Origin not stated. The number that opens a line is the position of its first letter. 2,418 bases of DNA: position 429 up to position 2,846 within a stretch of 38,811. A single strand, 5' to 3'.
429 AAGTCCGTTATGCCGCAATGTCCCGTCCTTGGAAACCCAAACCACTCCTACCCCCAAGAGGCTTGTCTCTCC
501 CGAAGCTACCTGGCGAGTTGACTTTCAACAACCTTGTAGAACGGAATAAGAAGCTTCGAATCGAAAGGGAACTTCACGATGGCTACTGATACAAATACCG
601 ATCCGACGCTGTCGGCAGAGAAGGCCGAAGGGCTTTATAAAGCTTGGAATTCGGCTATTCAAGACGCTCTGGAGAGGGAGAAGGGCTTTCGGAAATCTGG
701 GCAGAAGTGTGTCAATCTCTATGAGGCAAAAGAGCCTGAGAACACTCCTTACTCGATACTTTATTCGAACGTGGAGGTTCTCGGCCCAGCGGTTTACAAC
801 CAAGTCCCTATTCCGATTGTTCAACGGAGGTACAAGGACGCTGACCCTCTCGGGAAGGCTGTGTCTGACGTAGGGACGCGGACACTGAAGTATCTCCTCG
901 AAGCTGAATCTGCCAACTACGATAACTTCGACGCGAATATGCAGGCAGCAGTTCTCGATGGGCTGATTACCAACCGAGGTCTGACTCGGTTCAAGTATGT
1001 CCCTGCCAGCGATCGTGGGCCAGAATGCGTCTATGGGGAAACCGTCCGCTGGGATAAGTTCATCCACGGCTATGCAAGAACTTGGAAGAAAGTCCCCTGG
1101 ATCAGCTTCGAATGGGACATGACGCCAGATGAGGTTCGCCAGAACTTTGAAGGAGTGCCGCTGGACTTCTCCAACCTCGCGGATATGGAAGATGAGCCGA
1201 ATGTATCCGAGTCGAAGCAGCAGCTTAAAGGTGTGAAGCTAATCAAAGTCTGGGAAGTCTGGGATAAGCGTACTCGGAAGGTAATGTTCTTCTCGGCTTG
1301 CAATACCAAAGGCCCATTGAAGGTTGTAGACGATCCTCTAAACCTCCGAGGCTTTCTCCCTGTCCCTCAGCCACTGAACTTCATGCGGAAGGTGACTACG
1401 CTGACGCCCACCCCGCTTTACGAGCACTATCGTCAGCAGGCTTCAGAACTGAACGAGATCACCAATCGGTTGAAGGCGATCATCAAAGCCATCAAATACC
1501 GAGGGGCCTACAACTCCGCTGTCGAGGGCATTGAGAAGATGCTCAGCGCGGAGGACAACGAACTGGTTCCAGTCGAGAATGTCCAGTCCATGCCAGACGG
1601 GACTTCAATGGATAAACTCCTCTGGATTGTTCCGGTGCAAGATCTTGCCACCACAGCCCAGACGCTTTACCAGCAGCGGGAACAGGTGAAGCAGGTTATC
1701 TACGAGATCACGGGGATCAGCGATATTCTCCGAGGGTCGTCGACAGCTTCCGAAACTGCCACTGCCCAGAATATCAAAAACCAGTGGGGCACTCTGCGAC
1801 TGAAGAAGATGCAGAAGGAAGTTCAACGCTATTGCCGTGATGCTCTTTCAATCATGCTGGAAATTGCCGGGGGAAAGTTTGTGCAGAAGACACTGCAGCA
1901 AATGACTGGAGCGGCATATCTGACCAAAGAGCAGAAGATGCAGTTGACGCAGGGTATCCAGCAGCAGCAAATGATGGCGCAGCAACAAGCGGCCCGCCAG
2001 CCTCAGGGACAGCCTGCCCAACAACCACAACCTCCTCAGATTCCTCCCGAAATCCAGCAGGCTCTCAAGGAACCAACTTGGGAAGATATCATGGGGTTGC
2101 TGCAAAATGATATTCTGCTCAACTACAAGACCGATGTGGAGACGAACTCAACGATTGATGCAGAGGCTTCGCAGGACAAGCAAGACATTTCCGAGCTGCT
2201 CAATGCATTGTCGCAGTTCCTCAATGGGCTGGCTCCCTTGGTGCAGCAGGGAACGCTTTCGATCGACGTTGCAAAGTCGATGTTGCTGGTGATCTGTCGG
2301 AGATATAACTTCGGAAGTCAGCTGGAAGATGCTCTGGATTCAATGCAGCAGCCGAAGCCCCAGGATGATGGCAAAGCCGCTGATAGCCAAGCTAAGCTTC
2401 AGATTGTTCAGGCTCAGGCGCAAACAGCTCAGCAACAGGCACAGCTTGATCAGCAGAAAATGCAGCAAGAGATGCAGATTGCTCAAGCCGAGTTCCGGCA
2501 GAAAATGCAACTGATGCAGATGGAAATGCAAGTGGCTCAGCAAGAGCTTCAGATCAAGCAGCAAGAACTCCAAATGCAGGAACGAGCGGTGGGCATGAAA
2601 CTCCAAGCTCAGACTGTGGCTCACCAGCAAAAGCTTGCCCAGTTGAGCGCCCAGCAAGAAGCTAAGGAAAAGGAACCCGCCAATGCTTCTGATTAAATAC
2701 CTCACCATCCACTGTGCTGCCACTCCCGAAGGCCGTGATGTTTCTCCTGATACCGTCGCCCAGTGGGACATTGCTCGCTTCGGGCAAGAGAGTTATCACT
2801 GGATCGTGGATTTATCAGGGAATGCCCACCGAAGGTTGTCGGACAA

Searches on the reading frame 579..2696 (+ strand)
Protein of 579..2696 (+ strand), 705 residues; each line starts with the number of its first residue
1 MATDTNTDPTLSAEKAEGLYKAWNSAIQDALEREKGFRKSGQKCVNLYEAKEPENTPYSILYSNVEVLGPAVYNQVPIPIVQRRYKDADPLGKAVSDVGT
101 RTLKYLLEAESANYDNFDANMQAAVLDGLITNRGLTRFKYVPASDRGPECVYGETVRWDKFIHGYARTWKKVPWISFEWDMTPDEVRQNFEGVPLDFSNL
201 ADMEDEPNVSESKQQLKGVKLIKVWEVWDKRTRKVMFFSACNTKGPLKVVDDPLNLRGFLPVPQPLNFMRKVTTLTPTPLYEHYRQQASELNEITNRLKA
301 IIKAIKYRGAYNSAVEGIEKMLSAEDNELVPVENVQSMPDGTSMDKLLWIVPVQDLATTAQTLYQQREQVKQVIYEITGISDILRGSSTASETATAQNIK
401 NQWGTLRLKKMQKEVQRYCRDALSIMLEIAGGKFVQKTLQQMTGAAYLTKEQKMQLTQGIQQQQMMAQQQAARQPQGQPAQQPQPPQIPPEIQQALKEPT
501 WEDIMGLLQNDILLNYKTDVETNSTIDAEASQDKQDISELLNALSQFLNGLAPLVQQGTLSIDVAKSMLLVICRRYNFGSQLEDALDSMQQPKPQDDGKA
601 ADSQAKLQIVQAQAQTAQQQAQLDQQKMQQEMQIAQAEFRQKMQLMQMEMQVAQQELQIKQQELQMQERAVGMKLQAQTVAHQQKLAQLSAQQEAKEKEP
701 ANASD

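Call 10: search_protein_families(library=phrogs, proteins=[window:579-2696:+], max_evalue=0.01)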
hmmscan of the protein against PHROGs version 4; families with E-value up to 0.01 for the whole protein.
window:579-2696:+ (705 aa): 2 families
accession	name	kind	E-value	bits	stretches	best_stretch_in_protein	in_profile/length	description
phrog_12082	-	head and packaging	1.1e-149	501.1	1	5-697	6-712/715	portal protein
phrog_156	-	head and packaging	0.005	16.3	1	354-429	381-456/681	portal protein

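Call 11: search_protein_families(library=pfam, proteins=[window:579-2696:+], max_evalue=0.01)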
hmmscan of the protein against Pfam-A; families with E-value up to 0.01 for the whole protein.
window:579-2696:+ (705 aa): 0 families

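Call 12: search_dna_similar(query=window:579-2696:+, collection=phages, mode=protein, max_rows=25)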
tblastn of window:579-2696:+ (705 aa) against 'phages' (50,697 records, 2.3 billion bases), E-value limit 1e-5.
Records with a match: 51; places in all: 51; records where one place covers at least 80% of the query: 2.
Best place of each record, by identity: <60% 51.
By first word of the organism name: Brucella 41; Myxococcus 3; Bacteriophage 2; Ruegeria 1; Rhizobium 1; Bradyrhizobium 1; Stenotrophomonas 1; Microcystis 1.
By host as written in the record: Brucella abortus S19 14; Brucella sp. 6; Brucella abortus 141 5; Brucella abortus 4; - 2; Brucella melitensis 16M 2; brucella abortus 141 2; Brucella abortus 544 2; and 13 more.
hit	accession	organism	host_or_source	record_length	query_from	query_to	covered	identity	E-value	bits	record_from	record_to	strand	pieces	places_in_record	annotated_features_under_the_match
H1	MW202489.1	Bacteriophage sp.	Manatee Spring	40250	23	606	83%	43.5%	1e-152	496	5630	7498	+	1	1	portal protein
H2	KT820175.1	Ruegeria phage 45A6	Ruegeria mobilis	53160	4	593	84%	28.2%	1e-61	230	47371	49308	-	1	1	hypothetical protein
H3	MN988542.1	Rhizobium phage RHph_I3_18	Rhizobium phaseoli I3_18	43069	1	443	63%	29.6%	8e-48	188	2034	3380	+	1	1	hypothetical protein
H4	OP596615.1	Bradyrhizobium phage ppBjS10J-1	Bradyrhizobium japonicum S10J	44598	14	443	61%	29.5%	3e-44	177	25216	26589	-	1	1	hypothetical protein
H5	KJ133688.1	Brucella phage 02_19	Brucella abortus S19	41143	25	452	61%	29.3%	5e-44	177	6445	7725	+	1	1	putative portal protein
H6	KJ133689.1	Brucella phage 02_141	Brucella abortus 141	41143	25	452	61%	29.3%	5e-44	177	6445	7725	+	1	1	putative portal protein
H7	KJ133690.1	Brucella phage 11sa_19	Brucella abortus S19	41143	25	452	61%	29.3%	5e-44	177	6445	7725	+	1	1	putative portal protein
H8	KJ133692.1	Brucella phage 110_19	Brucella abortus S19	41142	25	452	61%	29.3%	5e-44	177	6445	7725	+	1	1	putative portal protein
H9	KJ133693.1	Brucella phage 110_141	Brucella abortus 141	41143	25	452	61%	29.3%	5e-44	177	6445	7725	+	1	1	putative portal protein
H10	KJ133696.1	Brucella phage 177_19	Brucella abortus S19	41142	25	452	61%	29.3%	5e-44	177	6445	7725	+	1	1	putative portal protein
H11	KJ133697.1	Brucella phage 177_141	Brucella abortus S19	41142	25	452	61%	29.3%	5e-44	177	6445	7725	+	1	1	putative portal protein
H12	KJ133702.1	Brucella phage 1066_19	Brucella abortus S19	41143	25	452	61%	29.3%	5e-44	177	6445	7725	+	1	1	putative portal protein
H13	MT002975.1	Brucella phage EF4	Brucella abortus S19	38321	25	452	61%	29.3%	6e-44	177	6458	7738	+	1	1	putative portal protein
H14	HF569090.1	Brucella phage R/C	Brucella sp.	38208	25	452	61%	29.3%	6e-44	176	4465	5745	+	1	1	R/C_ORF07: putative portal protein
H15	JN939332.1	Brucella phage Pr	Brucella melitensis 16M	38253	25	452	61%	29.3%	6e-44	176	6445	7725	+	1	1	putative portal protein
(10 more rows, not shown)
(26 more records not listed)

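Call 15: find_related_loci(query=window:579-2696:+, collection=viral_contigs, flank=10000)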
Query window:579-2696:+ (705 aa) in viral_contigs; peptide patterns used: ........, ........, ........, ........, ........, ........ (x = any residue, [..] = any of these).
242 stretches matched a pattern; 16 encode a relative of the query (tblastn E <= 1e-3); 16 distinct loci.
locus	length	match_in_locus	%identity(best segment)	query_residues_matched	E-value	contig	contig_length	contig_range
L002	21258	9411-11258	31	58-653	3e-67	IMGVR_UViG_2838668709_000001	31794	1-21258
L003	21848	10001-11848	31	58-647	5e-65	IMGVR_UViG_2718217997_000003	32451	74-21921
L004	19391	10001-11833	31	58-647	1e-64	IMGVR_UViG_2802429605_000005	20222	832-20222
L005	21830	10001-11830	30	58-647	2e-63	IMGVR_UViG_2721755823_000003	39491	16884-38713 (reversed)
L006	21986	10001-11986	30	14-627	1e-63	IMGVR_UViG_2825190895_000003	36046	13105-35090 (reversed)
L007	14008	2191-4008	31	58-642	3e-63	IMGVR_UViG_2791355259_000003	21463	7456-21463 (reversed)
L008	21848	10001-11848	30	58-637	8e-62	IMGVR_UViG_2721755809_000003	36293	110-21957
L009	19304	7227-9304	30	12-662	5e-58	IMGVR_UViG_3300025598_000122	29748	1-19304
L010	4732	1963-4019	30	12-665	1e-68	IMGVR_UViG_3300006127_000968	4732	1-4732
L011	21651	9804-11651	31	58-647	4e-65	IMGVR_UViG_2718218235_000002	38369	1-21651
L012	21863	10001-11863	31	58-650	5e-64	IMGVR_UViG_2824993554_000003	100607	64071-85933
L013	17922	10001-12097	24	20-696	3e-50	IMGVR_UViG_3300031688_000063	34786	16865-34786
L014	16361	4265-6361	24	20-696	6e-49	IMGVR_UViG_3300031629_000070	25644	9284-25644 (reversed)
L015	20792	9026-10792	31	14-587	1e-63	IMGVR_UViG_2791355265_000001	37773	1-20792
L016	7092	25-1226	35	274-665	2e-27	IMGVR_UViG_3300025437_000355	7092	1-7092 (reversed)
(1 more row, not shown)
